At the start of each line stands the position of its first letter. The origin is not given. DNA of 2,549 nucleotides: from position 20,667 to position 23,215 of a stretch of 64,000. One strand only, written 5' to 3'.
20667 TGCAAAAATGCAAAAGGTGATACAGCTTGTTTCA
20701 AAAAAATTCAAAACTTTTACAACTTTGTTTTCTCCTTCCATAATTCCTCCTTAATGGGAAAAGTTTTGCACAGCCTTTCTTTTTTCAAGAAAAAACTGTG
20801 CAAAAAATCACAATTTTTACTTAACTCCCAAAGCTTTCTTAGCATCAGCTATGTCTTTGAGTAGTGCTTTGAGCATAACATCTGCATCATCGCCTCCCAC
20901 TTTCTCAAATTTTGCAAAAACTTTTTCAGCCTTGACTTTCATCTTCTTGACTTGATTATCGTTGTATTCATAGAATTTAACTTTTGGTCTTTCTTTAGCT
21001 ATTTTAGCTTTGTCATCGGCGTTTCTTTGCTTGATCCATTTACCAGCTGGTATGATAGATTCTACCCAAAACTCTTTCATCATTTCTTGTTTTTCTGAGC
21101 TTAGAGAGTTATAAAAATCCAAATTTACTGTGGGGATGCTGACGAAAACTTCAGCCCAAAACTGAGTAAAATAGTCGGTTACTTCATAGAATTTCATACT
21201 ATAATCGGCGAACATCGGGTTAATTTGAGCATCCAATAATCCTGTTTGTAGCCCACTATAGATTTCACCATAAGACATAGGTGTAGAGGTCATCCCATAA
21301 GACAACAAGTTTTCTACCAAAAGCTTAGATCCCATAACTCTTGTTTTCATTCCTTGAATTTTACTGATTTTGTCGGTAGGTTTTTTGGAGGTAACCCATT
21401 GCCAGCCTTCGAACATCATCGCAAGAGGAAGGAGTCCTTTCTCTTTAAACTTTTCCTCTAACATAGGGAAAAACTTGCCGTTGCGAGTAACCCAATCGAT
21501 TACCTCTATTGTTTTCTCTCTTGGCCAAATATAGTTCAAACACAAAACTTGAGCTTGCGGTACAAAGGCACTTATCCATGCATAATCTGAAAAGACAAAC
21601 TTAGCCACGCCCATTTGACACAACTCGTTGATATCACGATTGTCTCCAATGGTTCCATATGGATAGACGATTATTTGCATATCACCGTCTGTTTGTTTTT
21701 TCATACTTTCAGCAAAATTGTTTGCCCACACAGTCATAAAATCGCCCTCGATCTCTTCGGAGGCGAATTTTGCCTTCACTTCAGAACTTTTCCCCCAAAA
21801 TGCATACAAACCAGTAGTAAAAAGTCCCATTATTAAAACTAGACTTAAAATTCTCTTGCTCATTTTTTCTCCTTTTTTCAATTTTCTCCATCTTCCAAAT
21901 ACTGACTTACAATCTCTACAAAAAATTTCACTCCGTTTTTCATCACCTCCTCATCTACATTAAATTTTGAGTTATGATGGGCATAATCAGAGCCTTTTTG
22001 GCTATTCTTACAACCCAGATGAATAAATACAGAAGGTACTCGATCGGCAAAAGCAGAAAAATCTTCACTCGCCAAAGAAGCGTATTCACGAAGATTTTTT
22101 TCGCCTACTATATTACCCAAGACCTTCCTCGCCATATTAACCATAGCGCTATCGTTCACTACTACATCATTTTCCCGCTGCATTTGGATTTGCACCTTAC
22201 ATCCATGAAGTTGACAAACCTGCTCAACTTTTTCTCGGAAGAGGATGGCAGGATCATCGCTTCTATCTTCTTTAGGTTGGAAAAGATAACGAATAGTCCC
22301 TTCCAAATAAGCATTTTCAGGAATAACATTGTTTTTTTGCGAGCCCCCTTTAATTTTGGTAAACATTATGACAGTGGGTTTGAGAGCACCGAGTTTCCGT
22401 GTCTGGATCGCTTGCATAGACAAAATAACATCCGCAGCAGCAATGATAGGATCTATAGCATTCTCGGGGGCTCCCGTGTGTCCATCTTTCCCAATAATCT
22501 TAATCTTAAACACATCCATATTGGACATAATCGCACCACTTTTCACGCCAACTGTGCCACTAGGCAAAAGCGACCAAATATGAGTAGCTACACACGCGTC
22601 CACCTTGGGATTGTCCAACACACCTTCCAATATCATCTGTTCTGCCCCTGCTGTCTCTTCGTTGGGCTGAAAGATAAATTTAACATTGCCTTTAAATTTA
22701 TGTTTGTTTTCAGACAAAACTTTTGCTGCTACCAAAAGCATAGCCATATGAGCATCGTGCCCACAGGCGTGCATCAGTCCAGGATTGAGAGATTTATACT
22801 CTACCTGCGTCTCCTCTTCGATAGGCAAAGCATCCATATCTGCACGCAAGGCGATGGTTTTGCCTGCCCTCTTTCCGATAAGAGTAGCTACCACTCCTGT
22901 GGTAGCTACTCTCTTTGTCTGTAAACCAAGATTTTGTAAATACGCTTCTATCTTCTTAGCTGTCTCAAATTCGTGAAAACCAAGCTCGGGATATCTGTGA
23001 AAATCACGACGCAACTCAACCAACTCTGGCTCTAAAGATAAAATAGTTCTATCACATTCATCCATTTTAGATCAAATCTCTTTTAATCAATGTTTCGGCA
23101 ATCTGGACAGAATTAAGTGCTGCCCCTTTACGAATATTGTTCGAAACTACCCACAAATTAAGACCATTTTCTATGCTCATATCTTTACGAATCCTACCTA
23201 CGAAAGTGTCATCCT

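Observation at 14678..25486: Ectoine/diaminobutyrate-type catabolic operon in which canonical Asd and aspartate kinase replace the usual aldehyde dehydrogenase: a possible ATP-yielding route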

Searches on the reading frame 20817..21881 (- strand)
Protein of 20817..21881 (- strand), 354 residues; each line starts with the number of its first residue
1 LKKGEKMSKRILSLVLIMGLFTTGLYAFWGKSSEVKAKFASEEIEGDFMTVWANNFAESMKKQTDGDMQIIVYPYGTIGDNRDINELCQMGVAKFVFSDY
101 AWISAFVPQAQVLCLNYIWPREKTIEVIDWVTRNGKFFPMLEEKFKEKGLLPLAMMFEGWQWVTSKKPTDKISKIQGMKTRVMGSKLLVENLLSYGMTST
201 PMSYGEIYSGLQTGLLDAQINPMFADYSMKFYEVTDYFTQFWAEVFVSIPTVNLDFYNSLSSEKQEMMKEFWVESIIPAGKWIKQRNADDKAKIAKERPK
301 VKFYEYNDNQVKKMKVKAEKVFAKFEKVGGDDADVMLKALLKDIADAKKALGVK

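Call 4: search_protein_families(library=ncbifam, proteins=[window:20817-21881:-], max_evalue=0.00001)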
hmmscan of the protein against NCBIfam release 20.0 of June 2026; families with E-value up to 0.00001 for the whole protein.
window:20817-21881:- (354 aa): 2 families
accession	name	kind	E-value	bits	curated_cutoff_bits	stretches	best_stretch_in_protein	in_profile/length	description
NF037995.1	TRAP_S1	subfamily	5.2e-38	130.9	50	1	38-294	1-253/271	TRAP transporter substrate-binding protein DctP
TIGR00787.1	dctP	subfamily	1.9e-36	125.8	175.05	1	51-296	13-251/257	DctP family TRAP transporter solute-binding subunit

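Call 5: search_protein_families(library=pfam, proteins=[window:20817-21881:-], max_evalue=0.001)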
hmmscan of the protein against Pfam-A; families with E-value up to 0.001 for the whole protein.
window:20817-21881:- (354 aa): 1 family
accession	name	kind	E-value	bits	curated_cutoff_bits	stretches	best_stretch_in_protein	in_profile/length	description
PF03480.18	DctP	-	1.7e-45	156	23.4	1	46-327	8-285/286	Bacterial extracellular solute-binding protein, family 7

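Call 47: search_solved_structures(query=window:20817-21881:-, max_evalue=0.00001, show_alignments=2)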
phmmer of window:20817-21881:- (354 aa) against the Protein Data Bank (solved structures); distinct sequences matched with E-value up to 0.00001: 83 (the best 60 are shown).
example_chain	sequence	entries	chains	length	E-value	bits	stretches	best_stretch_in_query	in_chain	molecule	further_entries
3fxb_A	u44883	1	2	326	1.2e-46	162.7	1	38-345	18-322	TRAP dicarboxylate transporter, DctP subunit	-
3gyy_A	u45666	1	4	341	1.1e-38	136.5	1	37-344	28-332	Periplasmic substrate binding protein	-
2vpn_A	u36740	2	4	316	1.9e-38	135.8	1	38-344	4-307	PERIPLASMIC SUBSTRATE BINDING PROTEIN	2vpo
4pfi_A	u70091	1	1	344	3.6e-31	111.9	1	35-274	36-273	TRAP dicarboxylate transporter-DctP subunit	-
4x8r_A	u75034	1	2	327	2.8e-28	102.4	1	29-297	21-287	TRAP dicarboxylate transporter, DctP subunit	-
4nn3_A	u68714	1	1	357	2.8e-27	99.1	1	55-296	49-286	TRAP dicarboxylate transporter, DctP subunit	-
7bbr_A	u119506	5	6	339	2.1e-24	89.6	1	7-339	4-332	Putative TRAP transporter solute receptor DctP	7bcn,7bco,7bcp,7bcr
2cex_A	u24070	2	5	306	7.8e-23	84.5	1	53-270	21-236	PROTEIN HI0146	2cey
2wyk_A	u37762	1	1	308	7.9e-23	84.4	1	53-270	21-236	SIALIC ACID-BINDING PERIPLASMIC PROTEIN SIAP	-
3b50_A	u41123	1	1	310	7.9e-23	84.4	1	53-270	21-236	Sialic acid-binding periplasmic protein siaP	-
2v4c_A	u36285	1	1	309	8e-23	84.4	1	53-270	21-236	SIALIC ACID-BINDING PERIPLASMIC PROTEIN SIAP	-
2wx9_A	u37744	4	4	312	8.2e-23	84.4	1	53-270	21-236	SIALIC ACID-BINDING PERIPLASMIC PROTEIN SIAP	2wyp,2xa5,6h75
2xwv_A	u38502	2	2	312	8.2e-23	84.4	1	53-270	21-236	SIALIC ACID-BINDING PERIPLASMIC PROTEIN SIAP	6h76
9bhf_A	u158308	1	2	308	1e-22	84.1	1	53-239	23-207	DctP family TRAP transporter solute-binding subunit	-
9bh3_A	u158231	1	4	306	1e-22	84.1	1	53-239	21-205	DctP family TRAP transporter solute-binding subunit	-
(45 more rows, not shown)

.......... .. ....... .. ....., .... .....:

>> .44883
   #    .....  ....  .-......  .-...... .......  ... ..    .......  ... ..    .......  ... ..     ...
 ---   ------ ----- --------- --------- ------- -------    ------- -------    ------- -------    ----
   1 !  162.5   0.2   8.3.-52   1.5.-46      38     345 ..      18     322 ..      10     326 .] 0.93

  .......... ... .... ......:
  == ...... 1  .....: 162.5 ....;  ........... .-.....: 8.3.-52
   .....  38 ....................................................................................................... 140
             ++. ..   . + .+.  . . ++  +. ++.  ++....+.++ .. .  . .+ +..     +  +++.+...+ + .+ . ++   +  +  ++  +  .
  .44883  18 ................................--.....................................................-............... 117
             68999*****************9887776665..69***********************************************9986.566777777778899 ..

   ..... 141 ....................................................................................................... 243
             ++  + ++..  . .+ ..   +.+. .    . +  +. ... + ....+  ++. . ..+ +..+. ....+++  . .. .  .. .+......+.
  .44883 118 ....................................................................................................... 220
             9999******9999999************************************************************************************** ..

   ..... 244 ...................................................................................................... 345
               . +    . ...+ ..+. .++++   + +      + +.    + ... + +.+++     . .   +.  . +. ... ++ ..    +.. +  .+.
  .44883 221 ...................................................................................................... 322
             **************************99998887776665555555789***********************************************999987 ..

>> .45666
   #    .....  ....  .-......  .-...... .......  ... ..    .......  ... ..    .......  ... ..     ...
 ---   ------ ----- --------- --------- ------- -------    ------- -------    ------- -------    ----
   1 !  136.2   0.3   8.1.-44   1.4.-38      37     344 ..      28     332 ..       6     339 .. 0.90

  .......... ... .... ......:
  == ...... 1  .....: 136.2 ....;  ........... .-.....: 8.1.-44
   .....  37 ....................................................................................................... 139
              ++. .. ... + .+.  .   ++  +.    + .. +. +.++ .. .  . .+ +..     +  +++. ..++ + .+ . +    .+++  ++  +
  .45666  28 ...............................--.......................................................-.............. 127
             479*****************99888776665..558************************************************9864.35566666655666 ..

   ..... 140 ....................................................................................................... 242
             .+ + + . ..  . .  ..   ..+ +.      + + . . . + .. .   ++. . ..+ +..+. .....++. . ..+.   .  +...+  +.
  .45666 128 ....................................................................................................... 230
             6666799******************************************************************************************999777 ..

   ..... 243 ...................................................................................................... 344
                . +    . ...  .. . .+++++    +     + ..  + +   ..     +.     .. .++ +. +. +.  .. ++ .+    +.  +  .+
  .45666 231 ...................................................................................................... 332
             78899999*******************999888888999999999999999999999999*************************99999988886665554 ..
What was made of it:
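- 20817..21881 (-): TRAP solute-binding protein (DctP family) of the UehA/TeaA ectoine-binding type. Best solved relatives are 3FXB (UehA, 163 bits) and 3GYY/2VPN (TeaA, 136 bits); the next best scores 112 bits (call 47).
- On Ectoine catabolic cluster (doe/eut type): DctP's top solved relatives are UehA (3FXB) and TeaA (2VPN, 3GYY) (call 47).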

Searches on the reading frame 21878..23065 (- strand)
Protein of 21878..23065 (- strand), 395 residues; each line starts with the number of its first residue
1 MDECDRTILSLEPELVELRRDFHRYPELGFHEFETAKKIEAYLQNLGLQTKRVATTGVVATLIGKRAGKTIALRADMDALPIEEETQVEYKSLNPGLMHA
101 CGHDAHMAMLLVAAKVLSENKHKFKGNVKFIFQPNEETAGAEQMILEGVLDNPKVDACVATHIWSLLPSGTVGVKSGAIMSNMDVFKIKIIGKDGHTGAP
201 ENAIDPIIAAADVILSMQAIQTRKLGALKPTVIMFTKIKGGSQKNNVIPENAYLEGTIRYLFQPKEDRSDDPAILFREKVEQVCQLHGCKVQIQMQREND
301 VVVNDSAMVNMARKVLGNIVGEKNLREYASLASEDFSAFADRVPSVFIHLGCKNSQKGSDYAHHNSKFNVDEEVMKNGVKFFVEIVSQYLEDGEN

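Call 4: search_protein_families(library=ncbifam, proteins=[window:21878-23065:-], max_evalue=0.00001)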
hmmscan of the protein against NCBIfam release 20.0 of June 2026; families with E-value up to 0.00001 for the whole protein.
window:21878-23065:- (395 aa): 12 families
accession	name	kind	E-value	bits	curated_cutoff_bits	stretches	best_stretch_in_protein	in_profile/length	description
NF040868.1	carboxypep_CpsA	equivalog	1.5e-114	382.8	500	1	7-389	7-389/391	carboxypeptidase CpsA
TIGR01891.1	amidohydrolases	subfamily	3.1e-108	362.2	153.75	1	15-377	1-365/366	amidohydrolase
NF038260.1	ectoine_DoeB_2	equivalog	4.6e-88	295.6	550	1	16-386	9-376/378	N(2)-acetyl-L-2,4-diaminobutanoate deacetylase DoeB2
NF006365.0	PRK08588.1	subfamily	1.7e-17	63.8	289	1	31-391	25-382/383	succinyl-diaminopimelate desuccinylase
TIGR01246.1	dapE_proteo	equivalog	1.7e-16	60.3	361.8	1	32-325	18-314/370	succinyl-diaminopimelate desuccinylase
NF009557.0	PRK13009.1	equivalog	6.5e-15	55.1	284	1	16-322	6-315/377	succinyl-diaminopimelate desuccinylase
TIGR01879.1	hydantase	subfamily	1.8e-11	43.7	204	1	182-386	206-398/401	hydantoinase/carbamoylase family amidase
TIGR01910.1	DapE-ArgE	subfamily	2.1e-11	43.7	217.6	1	32-346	20-345/373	ArgE/DapE family deacylase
NF004788.0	PRK06133.1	subfamily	6.1e-10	38.6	349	1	70-319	108-348/417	glutamate carboxypeptidase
NF009555.0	PRK13004.1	equivalog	3.8e-08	32.6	321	1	12-253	14-255/399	YgeY family selenium metabolism-linked hydrolase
NF006769.0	PRK09290.1-3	subfamily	7.6e-08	31.4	452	1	172-383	208-405/417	allantoate amidohydrolase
NF006772.0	PRK09290.2-1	subfamily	9.8e-06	24.6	424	0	155-392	191-418/430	allantoate amidohydrolase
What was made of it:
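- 21878..23065 (-): M20D amidohydrolase; predicted N-alpha-acetyl-DABA deacetylase, in the functional place of DoeB/EutE. CpsA 383 bits (call 4).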

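Call 5: search_protein_families(library=pfam, proteins=[window:21878-23065:-], max_evalue=0.001)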
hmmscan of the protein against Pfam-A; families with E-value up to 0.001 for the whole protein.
window:21878-23065:- (395 aa): 2 families
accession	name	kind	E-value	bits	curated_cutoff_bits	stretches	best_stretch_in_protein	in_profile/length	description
PF01546.33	Peptidase_M20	-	7e-44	150.6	24.6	1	72-387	1-205/206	Peptidase family M20/M25/M40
PF07687.19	M20_dimer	-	2.3e-14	53.7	21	1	186-269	9-89/107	Peptidase dimerisation domain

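Call 53: search_solved_structures(query=window:21878-23065:-, max_evalue=1e-20)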
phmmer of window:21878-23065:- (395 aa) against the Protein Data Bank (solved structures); distinct sequences matched with E-value up to 1e-20: 5.
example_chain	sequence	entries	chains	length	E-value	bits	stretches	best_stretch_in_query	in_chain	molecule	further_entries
1ysj_A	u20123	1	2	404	4.1e-71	243.5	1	13-390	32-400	protein yxeP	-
1xmb_A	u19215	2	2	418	3.8e-67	230.4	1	15-392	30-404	IAA-amino acid hydrolase homolog 2 | IAA-amino acid hydrolase ILR1-like 2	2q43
4ewt_A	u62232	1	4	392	2.1e-60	208.2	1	6-391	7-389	Peptidase, M20/M25/M40 family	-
6slf_A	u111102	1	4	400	3e-43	151.8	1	10-370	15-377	N-alpha-acyl-glutamine aminoacylase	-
3io1_A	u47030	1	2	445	1.8e-36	129.5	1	56-384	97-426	Aminobenzoyl-glutamate utilization protein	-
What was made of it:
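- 21878..23065 (-): Best solved relatives are YxeP and ILR1-like aminoacylases (call 53).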
